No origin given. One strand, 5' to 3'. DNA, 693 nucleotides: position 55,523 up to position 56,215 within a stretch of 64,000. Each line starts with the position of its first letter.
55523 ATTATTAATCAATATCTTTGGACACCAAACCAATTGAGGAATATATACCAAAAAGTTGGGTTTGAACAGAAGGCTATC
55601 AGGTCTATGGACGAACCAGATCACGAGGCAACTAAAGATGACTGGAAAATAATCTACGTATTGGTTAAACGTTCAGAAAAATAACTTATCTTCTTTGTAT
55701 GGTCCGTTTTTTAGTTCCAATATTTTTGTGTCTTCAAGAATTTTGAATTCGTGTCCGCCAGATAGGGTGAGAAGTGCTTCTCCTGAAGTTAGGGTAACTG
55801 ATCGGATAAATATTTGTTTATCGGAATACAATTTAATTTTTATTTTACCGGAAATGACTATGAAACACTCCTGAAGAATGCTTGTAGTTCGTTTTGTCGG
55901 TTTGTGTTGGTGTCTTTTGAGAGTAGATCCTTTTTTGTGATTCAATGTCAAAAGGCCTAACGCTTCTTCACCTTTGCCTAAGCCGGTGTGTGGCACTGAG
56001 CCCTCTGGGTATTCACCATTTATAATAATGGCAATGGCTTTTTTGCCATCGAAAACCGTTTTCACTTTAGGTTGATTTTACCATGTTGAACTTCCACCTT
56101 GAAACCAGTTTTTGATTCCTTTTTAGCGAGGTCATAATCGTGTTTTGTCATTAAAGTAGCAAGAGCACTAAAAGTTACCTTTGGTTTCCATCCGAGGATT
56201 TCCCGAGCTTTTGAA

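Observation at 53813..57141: GDP-deoxy-amino-sugar module: gmd plus small cupin plus a fused DegT-aminotransferase/SAM-methyltransferase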

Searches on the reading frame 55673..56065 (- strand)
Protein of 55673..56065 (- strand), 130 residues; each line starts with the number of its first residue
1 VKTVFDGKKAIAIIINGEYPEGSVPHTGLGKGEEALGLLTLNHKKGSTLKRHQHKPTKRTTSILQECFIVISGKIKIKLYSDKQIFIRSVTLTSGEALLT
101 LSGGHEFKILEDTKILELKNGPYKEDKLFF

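Call 3: search_protein_families(library=pfam, proteins=[window:55673-56065:-], max_evalue=0.01)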
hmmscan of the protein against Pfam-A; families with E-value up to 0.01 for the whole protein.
window:55673-56065:- (130 aa): 0 families

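Call 4: search_protein_families(library=ncbifam, proteins=[window:55673-56065:-], max_evalue=0.01)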
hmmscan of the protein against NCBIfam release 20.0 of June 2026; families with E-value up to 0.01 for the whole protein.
window:55673-56065:- (130 aa): 1 family
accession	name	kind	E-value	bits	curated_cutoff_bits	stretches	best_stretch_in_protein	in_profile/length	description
TIGR04366.1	cupin_WbuC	subfamily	7.5e-09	35.6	42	1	39-126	37-122/132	WbuC family cupin fold metalloprotein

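Call 7: search_solved_structures(query=window:55673-56065:-, max_evalue=10, show_alignments=2)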
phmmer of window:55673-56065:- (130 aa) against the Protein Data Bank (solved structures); distinct sequences matched with E-value up to 10: 1.
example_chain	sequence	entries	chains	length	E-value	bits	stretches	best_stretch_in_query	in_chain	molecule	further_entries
2k3q_A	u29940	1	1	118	1.6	12.1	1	57-107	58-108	TuSp1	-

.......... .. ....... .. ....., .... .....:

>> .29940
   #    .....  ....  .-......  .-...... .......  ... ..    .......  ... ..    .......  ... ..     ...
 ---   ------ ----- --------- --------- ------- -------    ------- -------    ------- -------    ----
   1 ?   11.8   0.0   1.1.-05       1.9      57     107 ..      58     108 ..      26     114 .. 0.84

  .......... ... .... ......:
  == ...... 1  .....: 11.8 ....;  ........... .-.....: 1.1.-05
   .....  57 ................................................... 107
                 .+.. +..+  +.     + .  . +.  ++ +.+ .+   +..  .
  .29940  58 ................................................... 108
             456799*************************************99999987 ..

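Call 18: find_homologous_proteins(query=window:55673-56065:-, max_evalue=0.001)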
Query window:55673-56065:- (130 aa): 4 proteins with E <= 0.001 among 11 candidates.
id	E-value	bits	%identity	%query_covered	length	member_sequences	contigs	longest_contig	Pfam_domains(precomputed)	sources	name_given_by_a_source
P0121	2.6e-78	278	100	100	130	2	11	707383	-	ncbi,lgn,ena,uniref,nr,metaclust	ncbi:MAG: hypothetical protein UV74_C0013G0339 [Candidatus Woesebacteria bacterium GW2011_GWB1_43_14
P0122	4.3e-44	167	59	100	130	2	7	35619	-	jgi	-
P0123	1.5e-31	127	49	99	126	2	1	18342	-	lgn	-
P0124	1.1e-30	124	52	99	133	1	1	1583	-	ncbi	-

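Call 21: find_homologous_proteins(query=A1, max_evalue=0.001)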
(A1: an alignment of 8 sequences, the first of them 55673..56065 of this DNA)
Query A1 (8 sequences) (130 aa, profile of the alignment): 315 proteins with E <= 0.001 among 3081 candidates; the best 120 are listed.
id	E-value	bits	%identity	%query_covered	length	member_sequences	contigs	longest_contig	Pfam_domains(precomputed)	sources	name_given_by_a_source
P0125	1.2e-61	224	51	85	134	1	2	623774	-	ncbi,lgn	-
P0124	1.0e-60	221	52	99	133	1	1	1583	-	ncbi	-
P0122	1.8e-60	220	59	100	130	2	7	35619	-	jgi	-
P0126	2.0e-60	220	48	96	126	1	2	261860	-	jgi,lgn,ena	jgi:hypothetical protein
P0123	2.5e-60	220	49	99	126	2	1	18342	-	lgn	-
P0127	2.3e-59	217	48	96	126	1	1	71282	-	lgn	-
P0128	4.2e-59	216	50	96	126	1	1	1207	-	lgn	-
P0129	2.2e-57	210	53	100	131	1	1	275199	-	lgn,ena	-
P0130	2.5e-57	210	46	96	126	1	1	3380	-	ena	-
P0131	2.5e-57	210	45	99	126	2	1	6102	-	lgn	-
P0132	4.0e-57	209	48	96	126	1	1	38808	-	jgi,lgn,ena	-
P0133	1.1e-56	208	44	96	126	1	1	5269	-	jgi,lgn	jgi:hypothetical protein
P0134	1.4e-56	208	50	99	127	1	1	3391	-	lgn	-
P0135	1.6e-56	208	49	94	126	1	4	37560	-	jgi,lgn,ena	jgi:hypothetical protein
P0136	2.0e-56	207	47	99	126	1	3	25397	-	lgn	-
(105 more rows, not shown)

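Call 34: predict_structure(alignment_id=A2)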
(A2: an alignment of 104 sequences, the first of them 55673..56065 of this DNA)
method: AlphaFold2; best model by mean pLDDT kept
length: 130 residues; sequences in the alignment: 104
mean_pLDDT: 91.6   pTM: 0.83
mean pLDDT of the five models: 91.6, 90.2, 87.1, 87.0, 83.0
residues with pLDDT >= 90: 95; 70-90: 30; 50-70: 5; < 50: 0
segments of 3 or more residues with pLDDT < 50: none
pLDDT, mean of each block of 10 residues (from residue 1): 90 89 82 79 96 91 92 98 96 96 96 97 89
secondary structure, 60 per line:
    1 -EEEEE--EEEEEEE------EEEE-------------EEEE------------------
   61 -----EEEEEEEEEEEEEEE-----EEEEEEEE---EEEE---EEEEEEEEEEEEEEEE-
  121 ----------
elements in order: E2-6 E9-15 E22-25 E39-42 E66-80 E86-93 E97-100 E104-119
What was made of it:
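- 55673..56065 (-): 130 aa orphan cupin, WbuC-like, translationally coupled to gmd. Probable modifier (isomerase or epimerase) of the Gmd product; function unproven. AF2 gives a cupin fold, pLDDT 91.6 (call 34).
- Checked: Cupin: AlphaFold2 (pLDDT 91.6, call 34) gives a cupin beta-barrel.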

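Call 40: search_solved_structures(query=A2, max_evalue=10, show_alignments=5)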
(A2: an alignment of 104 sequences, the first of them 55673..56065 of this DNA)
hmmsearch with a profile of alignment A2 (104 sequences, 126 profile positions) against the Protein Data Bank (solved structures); distinct sequences matched with E-value up to 10: 6.
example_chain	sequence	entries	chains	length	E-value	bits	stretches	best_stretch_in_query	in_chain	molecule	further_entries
6cpb_A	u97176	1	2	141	0.15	15.1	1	62-112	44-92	Carbon monoxide oxidation system transcription regulator CooA-1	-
3i10_A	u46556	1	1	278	0.25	14.4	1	25-106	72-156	Putative Glycerophosphoryl diester phosphodiesterase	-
7qos_A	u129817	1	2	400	0.25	14.4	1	81-116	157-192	Cyclopropane-fatty-acyl-phospholipid synthase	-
2fmy_A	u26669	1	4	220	0.36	13.9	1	62-112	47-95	carbon monoxide oxidation system transcription regulator CooA-1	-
2hkx_A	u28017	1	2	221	0.36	13.9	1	62-112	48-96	Carbon monoxide oxidation system transcription regulator CooA-1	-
2efv_A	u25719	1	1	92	0.73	12.9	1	78-117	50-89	Hypothetical protein MJ0366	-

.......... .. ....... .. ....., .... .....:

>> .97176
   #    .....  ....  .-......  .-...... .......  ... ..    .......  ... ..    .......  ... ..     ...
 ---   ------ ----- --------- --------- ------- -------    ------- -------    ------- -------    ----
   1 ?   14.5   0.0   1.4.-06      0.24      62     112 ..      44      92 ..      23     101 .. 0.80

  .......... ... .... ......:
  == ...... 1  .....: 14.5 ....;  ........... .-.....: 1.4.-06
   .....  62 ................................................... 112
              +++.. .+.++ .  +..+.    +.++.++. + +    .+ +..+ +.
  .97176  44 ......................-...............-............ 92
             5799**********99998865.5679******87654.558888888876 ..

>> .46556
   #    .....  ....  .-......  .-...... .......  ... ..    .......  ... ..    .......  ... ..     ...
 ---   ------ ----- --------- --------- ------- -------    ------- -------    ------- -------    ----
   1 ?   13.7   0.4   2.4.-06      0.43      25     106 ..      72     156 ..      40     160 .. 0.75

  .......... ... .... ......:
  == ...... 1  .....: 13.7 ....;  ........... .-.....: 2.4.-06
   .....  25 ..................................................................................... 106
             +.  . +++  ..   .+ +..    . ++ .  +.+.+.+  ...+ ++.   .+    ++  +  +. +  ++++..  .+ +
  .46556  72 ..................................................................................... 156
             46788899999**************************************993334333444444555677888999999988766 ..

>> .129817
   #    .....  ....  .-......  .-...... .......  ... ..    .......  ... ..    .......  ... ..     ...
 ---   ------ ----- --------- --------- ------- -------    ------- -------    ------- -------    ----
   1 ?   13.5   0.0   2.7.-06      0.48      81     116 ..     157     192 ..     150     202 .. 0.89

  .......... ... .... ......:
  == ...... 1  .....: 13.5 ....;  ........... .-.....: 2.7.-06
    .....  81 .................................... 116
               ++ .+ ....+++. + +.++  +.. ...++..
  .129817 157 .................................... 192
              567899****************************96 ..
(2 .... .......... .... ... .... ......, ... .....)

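Call 43: find_related_loci(query=A1, collection=genome_contigs, flank=8000)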
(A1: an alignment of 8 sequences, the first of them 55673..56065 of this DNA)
Query A1 (130 aa) in genome_contigs; peptide patterns used: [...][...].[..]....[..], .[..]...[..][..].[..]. (x = any residue, [..] = any of these).
153 stretches matched a pattern; 101 encode a relative of the query (tblastn E <= 1e-3); the best 80 are kept; 80 distinct loci.
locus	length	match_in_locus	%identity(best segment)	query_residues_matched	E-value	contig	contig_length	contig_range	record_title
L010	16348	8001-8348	54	11-129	4e-34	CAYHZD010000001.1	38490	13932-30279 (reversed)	MAG TPA_asm: uncultured Candidatus Saccharibacteria bacterium isolate ERP119705_co17_17 genome assembly, contig: NODE_10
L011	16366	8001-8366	46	4-128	2e-30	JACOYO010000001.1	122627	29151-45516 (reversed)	MAG: Parcubacteria group bacterium isolate NC_groundwater_181_Ag_S-0.1um_44_14 S4_GD2017_2_S1_scaffold_53, whole genome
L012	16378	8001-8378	49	1-130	2e-30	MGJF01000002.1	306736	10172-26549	MAG: Candidatus Yanofskybacteria bacterium RIFCSPHIGHO2_01_FULL_43_32 rifcsphigho2_01_scaffold_161, whole genome shotgun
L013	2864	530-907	44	1-129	2e-29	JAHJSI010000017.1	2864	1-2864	MAG: Patescibacteria group bacterium isolate OS_PC_MetaG.mb.195 OS_PC_MetaG.mb.195_k141_101941, whole genome shotgun seq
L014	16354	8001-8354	48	9-130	4e-29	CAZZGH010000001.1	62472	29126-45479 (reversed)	MAG TPA_asm: uncultured Candidatus Saccharibacteria bacterium isolate binchicken_co38_350 genome assembly, contig: NODE_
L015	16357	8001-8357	43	8-129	1e-28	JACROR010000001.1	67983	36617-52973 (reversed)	MAG: Candidatus Niyogibacteria bacterium isolate NC_groundwater_1966_Pr3_S-0.2um_45_3 scaffold_67748, whole genome shotg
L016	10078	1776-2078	48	27-127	6e-27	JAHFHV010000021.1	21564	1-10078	MAG: Candidatus Magasanikiibacteriota bacterium isolate nzgw347 NODE_1031_length_21565_cov_4.099095, whole genome shotgu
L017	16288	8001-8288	47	34-129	1e-25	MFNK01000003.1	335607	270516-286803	MAG: Candidatus Levybacteria bacterium RIFCSPHIGHO2_01_FULL_36_15b rifcsphigho2_01_scaffold_16, whole genome shotgun seq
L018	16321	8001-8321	46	20-128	2e-25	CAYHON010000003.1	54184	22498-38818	MAG TPA_asm: uncultured Candidatus Saccharibacteria bacterium isolate ERP119705_co14_178 genome assembly, contig: NODE_3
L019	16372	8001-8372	39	1-127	3e-25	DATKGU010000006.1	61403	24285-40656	MAG TPA_asm: Candidatus Paceibacterota bacterium isolate SMAG_U14559 k141_176923, whole genome shotgun sequence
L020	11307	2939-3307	40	1-127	5e-25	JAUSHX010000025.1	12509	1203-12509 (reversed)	MAG: bacterium isolate E14_metabat.bin.210 E14_k141_1722524, whole genome shotgun sequence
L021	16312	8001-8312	42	27-130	6e-25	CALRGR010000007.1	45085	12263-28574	MAG: Candidatus Levybacteria bacterium GW2011_GWA1_37_16 isolate Baikal-1250m-152 genome assembly, contig: Baikal-1250m-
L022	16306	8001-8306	43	29-130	2e-24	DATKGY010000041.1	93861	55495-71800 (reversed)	MAG TPA_asm: Patescibacteria group bacterium isolate SMAG_U14563 k141_66149, whole genome shotgun sequence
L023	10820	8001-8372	36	1-128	3e-24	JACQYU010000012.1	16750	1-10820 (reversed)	MAG: Candidatus Falkowbacteria bacterium isolate NC_groundwater_1549_Pr4_S-0.65um_40_6 SR1-18-Sp65_coassembly_scaffold_1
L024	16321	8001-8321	39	21-130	6e-23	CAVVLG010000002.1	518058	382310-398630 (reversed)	MAG: Candidatus Adlerbacteria bacterium isolate MFD09222.bin.1.2 genome assembly, contig: contig_36000, whole genome sho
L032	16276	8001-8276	37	33-123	9e-18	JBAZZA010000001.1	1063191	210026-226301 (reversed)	MAG: Bacteroidales bacterium isolate SO_2017_GW1_95 NODE_13_length_1063191_cov_1.976100_OW334_2017, whole genome shotgun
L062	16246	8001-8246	39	43-123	4e-14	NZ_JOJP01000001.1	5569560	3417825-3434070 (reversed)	Endozoicomonas elysicola strain DSM 22380 scaffold00001, whole genome shotgun sequence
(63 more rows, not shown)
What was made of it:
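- Tried and rejected: I repeated it with the 8-sequence alignment (call 43).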

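Call 47: search_protein_families(library=pfam, proteins=[L062:6953-7876:+, L062:7869-8279:+, L062:8276-8833:+, L062:8830-9936:+, L062:9878-10972:+, L032:6991-7902:+, L032:7905-8309:+, L032:8326-9417:+, L032:9442-10299:+, L032:10296-11426:+], max_evalue=0.001)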
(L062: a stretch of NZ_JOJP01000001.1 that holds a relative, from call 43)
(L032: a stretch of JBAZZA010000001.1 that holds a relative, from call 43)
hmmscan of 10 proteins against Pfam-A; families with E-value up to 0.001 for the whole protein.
L062:6953-7876:+ (307 aa): 4 families
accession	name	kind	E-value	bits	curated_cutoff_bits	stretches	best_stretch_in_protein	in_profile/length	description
PF01370.27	Epimerase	-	1e-48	166.3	20.9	1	2-232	1-240/240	NAD dependent epimerase/dehydratase family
PF16363.11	GDP_Man_Dehyd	-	5.5e-21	75.8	27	1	35-253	59-269/332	GDP-mannose 4,6 dehydratase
PF04321.23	RmlD_sub_bind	-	2.1e-10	40.6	27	1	2-62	3-62/287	RmlD substrate binding domain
PF02719.21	Polysacc_synt_2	-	1.4e-06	28.1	20.2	0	36-99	62-124/293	Polysaccharide biosynthesis protein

L062:7869-8279:+ (136 aa): 0 families

L062:8276-8833:+ (185 aa): 2 families
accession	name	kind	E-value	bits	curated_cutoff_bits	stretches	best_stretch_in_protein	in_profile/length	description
PF00132.30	Hexapep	-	5.6e-12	45.3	27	0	34-66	3-35/36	Bacterial transferase hexapeptide (six repeats)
PF25084.1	LbH_EIF2B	-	3.6e-06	27.4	54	0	15-69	41-91/105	EIF2B subunit epsilon LbH domain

L062:8830-9936:+ (368 aa): 5 families
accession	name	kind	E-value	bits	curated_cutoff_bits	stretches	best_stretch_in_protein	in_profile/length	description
PF01041.23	DegT_DnrJ_EryC1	-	2e-95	320.5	19.8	1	15-360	4-359/360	DegT/DnrJ/EryC1/StrS aminotransferase family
PF00155.27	Aminotran_1_2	-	3.2e-07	30.3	19.7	1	35-133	41-155/361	Aminotransferase class I and II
PF01212.27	Beta_elim_lyase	-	6.7e-07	29.3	27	1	23-212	19-222/288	Beta-eliminating lyase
PF01053.26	Cys_Met_Meta_PP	-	0.00011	21.4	27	1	38-159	54-173/381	Cys/Met metabolism PLP-dependent enzyme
PF00266.25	Aminotran_5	-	0.00055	19.4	21.5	1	38-175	45-191/371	Aminotransferase class-V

L062:9878-10972:+ (364 aa): 1 family
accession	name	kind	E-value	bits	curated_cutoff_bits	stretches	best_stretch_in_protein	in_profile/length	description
PF13524.12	Glyco_trans_1_2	-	1.3e-29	103.4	25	1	236-363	12-143/144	Glycosyl transferase-like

L032:6991-7902:+ (303 aa): 3 families
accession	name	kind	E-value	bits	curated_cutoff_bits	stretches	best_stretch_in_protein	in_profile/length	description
PF01370.27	Epimerase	-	2.2e-42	145.6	20.9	1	2-232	1-240/240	NAD dependent epimerase/dehydratase family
PF16363.11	GDP_Man_Dehyd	-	1.6e-12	48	27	1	34-259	58-294/332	GDP-mannose 4,6 dehydratase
PF04321.23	RmlD_sub_bind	-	3.7e-08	33.2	27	1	2-61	3-61/287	RmlD substrate binding domain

L032:7905-8309:+ (134 aa): 0 families

L032:8326-9417:+ (363 aa): 4 families
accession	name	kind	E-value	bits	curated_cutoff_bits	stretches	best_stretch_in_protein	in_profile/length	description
PF01041.23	DegT_DnrJ_EryC1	-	7.9e-90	302.1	19.8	1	14-357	6-359/360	DegT/DnrJ/EryC1/StrS aminotransferase family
PF01053.26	Cys_Met_Meta_PP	-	6e-06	25.5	27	1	35-153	54-170/381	Cys/Met metabolism PLP-dependent enzyme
PF01212.27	Beta_elim_lyase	-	1e-05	25.4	27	1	33-216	32-215/288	Beta-eliminating lyase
PF00155.27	Aminotran_1_2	-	1.8e-05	24.5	19.7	1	33-131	42-156/361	Aminotransferase class I and II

L032:9442-10299:+ (285 aa): 1 family
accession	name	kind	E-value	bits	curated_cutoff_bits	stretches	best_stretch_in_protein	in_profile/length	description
PF00535.33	Glycos_transf_2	-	2e-23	83.6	23.3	1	41-164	1-131/168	Glycosyl transferase family 2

L032:10296-11426:+ (376 aa): 0 families

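Call 51: search_solved_structures(query=L062:6953-7876:+, max_evalue=1e-10, show_alignments=0)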
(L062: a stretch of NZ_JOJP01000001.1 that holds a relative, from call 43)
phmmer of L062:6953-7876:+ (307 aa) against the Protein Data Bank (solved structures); distinct sequences matched with E-value up to 1e-10: 33.
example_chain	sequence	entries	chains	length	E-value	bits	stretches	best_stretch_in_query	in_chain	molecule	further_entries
7ll6_A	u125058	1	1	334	2e-53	184.8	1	2-296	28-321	GDP-L-fucose synthase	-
8du0_A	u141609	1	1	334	2e-53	184.8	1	2-296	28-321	GDP-L-fucose synthase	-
1bws_A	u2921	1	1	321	3e-49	171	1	2-301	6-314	PROTEIN (GDP-4-KETO-6-DEOXY-D-MANNOSE EPIMERASE/REDUCTASE)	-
1bsv_A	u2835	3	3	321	1.1e-48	169.2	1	2-301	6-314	PROTEIN (GDP-FUCOSE SYNTHETASE) | GDP-FUCOSE SYNTHETASE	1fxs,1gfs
1e7s_A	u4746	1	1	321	2.3e-48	168.1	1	2-301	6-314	GDP-FUCOSE SYNTHETASE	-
1e6u_A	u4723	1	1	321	7.3e-48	166.5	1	2-301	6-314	GDP-FUCOSE SYNTHETASE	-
1e7q_A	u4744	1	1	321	1.4e-47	165.6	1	2-301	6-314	GDP-FUCOSE SYNTHETASE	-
1e7r_A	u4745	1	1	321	7.5e-47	163.2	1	2-301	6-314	GDP-FUCOSE SYNTHETASE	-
7anh_A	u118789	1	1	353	1.1e-41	146.2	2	2-192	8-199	GDP-L-fucose synthase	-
4b8w_A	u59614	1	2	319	1.7e-39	139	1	2-300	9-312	GDP-L-FUCOSE SYNTHASE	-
4e5y_A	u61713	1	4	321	1.7e-39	139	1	2-300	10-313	GDP-L-fucose synthase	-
4b8z_A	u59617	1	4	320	1.7e-39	139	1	2-300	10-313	GDP-L-FUCOSE SYNTHASE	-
4bkp_A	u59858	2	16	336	2e-39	138.8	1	2-300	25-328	GDP-L-FUCOSE SYNTHASE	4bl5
6aqy_A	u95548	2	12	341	5.7e-36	127.4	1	2-301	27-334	gdp-l-fucose synthetase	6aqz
7cxt_A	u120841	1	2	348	3.6e-35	124.8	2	2-194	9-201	GDP-L-fucose synthase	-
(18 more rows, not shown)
